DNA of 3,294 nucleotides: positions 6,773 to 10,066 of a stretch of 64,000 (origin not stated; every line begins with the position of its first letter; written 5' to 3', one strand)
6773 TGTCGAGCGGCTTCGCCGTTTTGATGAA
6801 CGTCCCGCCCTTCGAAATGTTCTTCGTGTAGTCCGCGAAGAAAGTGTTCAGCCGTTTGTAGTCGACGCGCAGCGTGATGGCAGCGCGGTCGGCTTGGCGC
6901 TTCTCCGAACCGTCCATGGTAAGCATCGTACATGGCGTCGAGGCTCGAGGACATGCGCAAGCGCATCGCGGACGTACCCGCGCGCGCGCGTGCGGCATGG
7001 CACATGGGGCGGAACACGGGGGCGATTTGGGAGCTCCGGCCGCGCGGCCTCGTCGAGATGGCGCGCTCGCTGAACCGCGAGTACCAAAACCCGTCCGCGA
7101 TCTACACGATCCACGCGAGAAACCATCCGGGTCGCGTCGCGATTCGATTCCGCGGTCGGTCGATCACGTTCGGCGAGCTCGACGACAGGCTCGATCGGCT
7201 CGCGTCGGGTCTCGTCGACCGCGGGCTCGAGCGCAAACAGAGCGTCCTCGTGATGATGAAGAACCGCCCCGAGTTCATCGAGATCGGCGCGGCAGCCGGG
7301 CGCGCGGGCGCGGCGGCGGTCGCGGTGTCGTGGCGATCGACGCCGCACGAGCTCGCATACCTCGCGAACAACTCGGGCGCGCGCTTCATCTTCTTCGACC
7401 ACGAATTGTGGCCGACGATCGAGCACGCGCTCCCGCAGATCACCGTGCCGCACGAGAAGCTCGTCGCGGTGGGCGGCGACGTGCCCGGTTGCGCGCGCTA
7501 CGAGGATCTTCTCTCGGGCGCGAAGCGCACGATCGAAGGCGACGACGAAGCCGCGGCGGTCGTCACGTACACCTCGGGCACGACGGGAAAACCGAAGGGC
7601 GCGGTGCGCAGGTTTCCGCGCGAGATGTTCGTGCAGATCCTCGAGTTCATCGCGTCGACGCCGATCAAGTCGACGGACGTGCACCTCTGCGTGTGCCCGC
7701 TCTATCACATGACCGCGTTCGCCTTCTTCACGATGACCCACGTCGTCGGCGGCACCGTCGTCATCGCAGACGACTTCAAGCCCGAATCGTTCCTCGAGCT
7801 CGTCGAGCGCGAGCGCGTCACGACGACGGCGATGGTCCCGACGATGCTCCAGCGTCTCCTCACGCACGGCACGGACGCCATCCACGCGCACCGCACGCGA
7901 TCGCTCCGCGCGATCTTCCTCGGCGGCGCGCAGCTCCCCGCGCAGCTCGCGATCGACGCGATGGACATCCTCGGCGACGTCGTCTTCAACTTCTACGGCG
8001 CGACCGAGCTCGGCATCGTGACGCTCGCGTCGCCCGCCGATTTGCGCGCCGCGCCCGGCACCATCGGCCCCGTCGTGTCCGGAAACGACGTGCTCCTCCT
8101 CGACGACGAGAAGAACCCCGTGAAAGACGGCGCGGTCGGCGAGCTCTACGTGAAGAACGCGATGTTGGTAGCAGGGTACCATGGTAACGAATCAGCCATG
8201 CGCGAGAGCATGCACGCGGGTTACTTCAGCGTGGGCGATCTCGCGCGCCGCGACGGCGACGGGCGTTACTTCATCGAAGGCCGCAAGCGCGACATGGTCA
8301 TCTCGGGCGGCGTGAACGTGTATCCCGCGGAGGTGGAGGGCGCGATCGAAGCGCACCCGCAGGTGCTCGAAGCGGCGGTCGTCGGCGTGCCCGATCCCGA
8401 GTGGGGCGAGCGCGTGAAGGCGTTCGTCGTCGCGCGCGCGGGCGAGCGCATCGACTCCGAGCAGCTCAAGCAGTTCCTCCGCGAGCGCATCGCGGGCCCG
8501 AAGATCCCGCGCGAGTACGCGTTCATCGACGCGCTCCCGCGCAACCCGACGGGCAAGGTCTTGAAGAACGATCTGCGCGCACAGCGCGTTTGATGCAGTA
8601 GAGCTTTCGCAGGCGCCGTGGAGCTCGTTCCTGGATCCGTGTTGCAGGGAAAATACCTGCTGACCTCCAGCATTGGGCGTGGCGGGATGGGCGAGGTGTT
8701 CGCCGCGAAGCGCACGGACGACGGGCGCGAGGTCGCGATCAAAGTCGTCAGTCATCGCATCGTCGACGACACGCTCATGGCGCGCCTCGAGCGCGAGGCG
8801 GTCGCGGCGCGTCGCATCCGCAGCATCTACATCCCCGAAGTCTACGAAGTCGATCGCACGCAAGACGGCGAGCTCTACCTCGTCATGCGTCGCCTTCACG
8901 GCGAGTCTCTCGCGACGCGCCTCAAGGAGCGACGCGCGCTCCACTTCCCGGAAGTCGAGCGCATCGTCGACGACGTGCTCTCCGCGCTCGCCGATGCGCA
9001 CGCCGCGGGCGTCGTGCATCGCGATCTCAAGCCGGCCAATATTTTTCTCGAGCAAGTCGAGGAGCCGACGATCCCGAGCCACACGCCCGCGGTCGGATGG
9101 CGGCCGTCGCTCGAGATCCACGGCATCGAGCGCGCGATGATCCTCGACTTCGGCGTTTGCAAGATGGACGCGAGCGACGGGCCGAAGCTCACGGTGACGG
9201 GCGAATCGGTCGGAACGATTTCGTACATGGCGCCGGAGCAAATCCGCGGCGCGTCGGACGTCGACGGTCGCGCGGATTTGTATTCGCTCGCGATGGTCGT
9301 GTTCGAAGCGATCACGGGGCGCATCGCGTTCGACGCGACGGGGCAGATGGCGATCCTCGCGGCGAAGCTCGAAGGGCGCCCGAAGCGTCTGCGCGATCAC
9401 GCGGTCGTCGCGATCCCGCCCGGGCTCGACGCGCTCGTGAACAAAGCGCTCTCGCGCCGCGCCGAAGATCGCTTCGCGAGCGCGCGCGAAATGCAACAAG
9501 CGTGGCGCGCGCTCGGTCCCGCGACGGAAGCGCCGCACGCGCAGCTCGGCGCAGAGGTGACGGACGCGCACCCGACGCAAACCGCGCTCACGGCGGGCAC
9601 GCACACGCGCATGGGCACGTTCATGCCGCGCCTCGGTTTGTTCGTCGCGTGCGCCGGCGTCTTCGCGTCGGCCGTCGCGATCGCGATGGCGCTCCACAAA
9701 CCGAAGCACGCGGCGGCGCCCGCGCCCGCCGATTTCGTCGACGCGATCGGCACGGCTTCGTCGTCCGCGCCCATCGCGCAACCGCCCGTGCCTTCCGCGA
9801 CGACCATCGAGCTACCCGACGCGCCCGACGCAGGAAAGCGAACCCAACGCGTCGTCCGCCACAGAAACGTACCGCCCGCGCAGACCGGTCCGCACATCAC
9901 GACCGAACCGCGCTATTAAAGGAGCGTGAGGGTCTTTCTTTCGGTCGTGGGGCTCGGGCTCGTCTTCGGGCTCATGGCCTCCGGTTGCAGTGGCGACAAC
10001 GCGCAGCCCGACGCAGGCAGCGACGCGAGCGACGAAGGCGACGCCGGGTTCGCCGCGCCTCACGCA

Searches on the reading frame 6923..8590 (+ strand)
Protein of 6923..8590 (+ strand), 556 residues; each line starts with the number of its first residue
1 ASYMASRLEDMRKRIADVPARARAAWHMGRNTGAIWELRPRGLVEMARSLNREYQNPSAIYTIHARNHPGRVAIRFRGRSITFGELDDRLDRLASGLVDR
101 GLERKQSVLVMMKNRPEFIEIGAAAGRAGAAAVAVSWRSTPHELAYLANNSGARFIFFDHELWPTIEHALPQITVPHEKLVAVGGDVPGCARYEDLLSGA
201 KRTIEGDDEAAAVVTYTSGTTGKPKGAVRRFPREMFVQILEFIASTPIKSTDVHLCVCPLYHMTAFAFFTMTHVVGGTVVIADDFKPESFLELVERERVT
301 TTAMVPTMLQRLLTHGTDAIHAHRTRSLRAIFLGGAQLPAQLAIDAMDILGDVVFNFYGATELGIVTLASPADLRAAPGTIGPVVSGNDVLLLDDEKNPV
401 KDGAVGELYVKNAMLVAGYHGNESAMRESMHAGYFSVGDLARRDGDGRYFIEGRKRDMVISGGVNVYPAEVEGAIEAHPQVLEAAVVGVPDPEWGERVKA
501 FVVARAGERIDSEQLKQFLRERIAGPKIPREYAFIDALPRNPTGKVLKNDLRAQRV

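Call 22: search_protein_families(library=pfam, proteins=[window:6923-8590:+], max_evalue=1)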
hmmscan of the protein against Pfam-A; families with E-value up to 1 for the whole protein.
window:6923-8590:+ (556 aa): 3 families
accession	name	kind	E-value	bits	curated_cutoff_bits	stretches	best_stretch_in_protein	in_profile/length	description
PF00501.34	AMP-binding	-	8.6e-81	272.1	29.9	1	64-420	4-384/384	AMP-binding enzyme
PF13193.12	AMP-binding_C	-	5.4e-21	75.7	24.5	1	470-545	1-76/76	AMP-binding enzyme C-terminal domain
PF23562.2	AMP-binding_C_3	-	0.13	13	20.8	1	458-494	4-41/124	AMP-binding enzyme C-terminal domain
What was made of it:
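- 6923..8593 (+): Acyl-CoA-ligase-like AMP-binding enzyme, the first gene of the ancestral cluster. Coordinates are stop-to-stop ORF limits. Pfam AMP-binding 8.6e-81 (call 22).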

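Call 84: search_protein_families(library=ncbifam, proteins=[window:6923-8590:+], max_evalue=0.00001)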
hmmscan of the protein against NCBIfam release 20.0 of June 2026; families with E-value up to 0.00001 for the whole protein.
window:6923-8590:+ (556 aa): 103 families (the best 25 are shown)
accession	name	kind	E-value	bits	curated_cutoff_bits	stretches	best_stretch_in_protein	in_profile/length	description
NF004837.0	PRK06187.1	subfamily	4.3e-125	417.9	476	1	52-554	5-521/531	long-chain-fatty-acid--CoA ligase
NF005859.1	PRK07788.1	exception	2.6e-106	356.4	875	1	32-553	36-556/560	long-chain-fatty-acid--CoA ligase FadD2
NF009071.0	PRK12406.1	subfamily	1.2e-103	347.3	701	1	76-554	8-501/510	acyl-CoA synthetase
NF009921.1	PRK13382.1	exception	1.2e-101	341.1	850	1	32-552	13-529/529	acyl-CoA ligase FadD12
NF006182.0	PRK08316.1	subfamily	8.3e-98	328.1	663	1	64-554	20-516/523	fatty acyl-CoA synthetase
NF005857.1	PRK07786.1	exception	2.1e-91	307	733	1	55-553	9-510/513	fatty-acid--CoA ligase FadD5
NF005676.0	PRK07470.1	equivalog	2.6e-90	303.6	774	1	52-554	17-528/544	acyl-CoA synthetase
NF005307.0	PRK06839.1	equivalog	2.6e-90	303.4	748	1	64-554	11-492/496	o-succinylbenzoate--CoA ligase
NF052269.1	Staph_lig_FadD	equivalog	4.7e-84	282.5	650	1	75-552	22-490/499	long-chain-fatty-acid--CoA ligase FadD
NF009929.0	PRK13390.1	equivalog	1.3e-83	281.1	951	1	63-552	5-501/501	acyl-CoA synthetase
NF038341.1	ligase_FadD4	exception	7.7e-83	278.5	850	1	71-551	13-500/506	fatty-acid--CoA ligase FadD4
NF004797.0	PRK06145.1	equivalog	1.5e-79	267.6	850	1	58-553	5-493/499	acyl-CoA synthetase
TIGR01923.1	menE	equivalog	1.9e-79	267.6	330.15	1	82-550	1-441/442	o-succinylbenzoate--CoA ligase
NF002966.0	PRK03640.1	equivalog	4.6e-79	266.3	556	1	65-554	12-479/483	o-succinylbenzoate--CoA ligase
NF009922.0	PRK13383.1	equivalog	6.8e-78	262.5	987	1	33-553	18-520/528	acyl-CoA synthetase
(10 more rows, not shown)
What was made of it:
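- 6923..8593 (+): NCBIfam long-chain-fatty-acid-CoA-ligase subfamily, below cut-off (call 84).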

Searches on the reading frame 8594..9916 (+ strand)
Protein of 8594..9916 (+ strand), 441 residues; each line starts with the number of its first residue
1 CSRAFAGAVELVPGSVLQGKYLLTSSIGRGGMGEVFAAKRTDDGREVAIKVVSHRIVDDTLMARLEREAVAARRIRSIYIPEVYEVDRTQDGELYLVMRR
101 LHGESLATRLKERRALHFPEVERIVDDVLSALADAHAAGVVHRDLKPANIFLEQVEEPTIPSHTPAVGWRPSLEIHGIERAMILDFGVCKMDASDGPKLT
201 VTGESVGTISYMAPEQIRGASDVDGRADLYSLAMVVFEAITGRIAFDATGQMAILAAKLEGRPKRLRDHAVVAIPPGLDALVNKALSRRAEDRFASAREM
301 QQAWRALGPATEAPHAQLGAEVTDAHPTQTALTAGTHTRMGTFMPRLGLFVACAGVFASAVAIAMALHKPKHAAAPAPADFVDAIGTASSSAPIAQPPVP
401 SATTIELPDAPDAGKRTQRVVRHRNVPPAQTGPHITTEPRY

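Call 22: search_protein_families(library=pfam, proteins=[window:8594-9916:+], max_evalue=1)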
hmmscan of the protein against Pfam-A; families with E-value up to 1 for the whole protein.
window:8594-9916:+ (441 aa): 5 families
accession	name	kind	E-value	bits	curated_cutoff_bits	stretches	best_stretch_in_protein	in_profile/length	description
PF00069.31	Pkinase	-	3.1e-38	132.1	31.7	1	24-304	4-262/263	Protein kinase domain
PF07714.23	PK_Tyr_Ser-Thr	-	1.1e-17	64.7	23.1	1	24-258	4-217/258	Protein tyrosine and serine/threonine kinase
PF03109.22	ABC1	-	2.5e-07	30.5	22.9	1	71-190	123-215/244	ABC1 atypical kinase-like domain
PF01636.29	APH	-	6.7e-05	23.2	23.2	1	66-138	42-110/239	Phosphotransferase enzyme family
PF06293.20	Kdo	-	0.00059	19.8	21.3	1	95-156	93-155/207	Lipopolysaccharide kinase (Kdo/WaaP) family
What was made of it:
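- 8594..9919 (+): Conventional membrane-anchored Hanks kinase (canonical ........, one TM helix). It is the ancestral partner of the HK family. Coordinates are stop-to-stop ORF limits. Pfam (call 22).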

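Call 27: search_protein_families(library=padloc, proteins=[window:8594-9916:+], max_evalue=0.001)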
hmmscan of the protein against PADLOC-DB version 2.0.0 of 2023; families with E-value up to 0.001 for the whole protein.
window:8594-9916:+ (441 aa): 33 families (the best 25 are shown)
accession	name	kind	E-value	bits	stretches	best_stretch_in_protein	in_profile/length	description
PDLC04042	PD-T4-6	-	7.4e-75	250.3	1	14-314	4-279/292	-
PDLC04053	PD-T4-6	-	3.5e-69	231.6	1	18-317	8-281/311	-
PDLC04041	PD-T4-6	-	4.3e-65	218.7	2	8-159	17-169/443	-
PDLC04061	PD-T4-6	-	1.1e-62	211.2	1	14-324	11-297/510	-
PDLC04043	PD-T4-6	-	1.7e-58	196.8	2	179-405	152-368/452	-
PDLC04054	PD-T4-6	-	1.3e-57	193.8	1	13-329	5-296/347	-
PDLC04039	PD-T4-6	-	1.9e-54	183.4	2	14-152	10-147/458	-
PDLC04060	PD-T4-6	-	3e-53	179.4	2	14-154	3-143/486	-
PDLC04047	PD-T4-6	-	8.3e-52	174.3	2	15-154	6-146/327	-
PDLC04138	mad6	-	3.6e-51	172.8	1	16-333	48-339/659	mads_6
PDLC04048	PD-T4-6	-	1.3e-44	151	2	14-155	5-147/354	-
PDLC01088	C3a189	-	1.3e-44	150.9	1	27-309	5-260/840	kinase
PDLC04052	PD-T4-6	-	2.6e-43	147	2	15-154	5-148/496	-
PDLC04057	PD-T4-6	-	1.1e-42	144.6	2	14-152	3-141/443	-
PDLC04040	PD-T4-6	-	4.2e-37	126.1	2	183-308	143-266/547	-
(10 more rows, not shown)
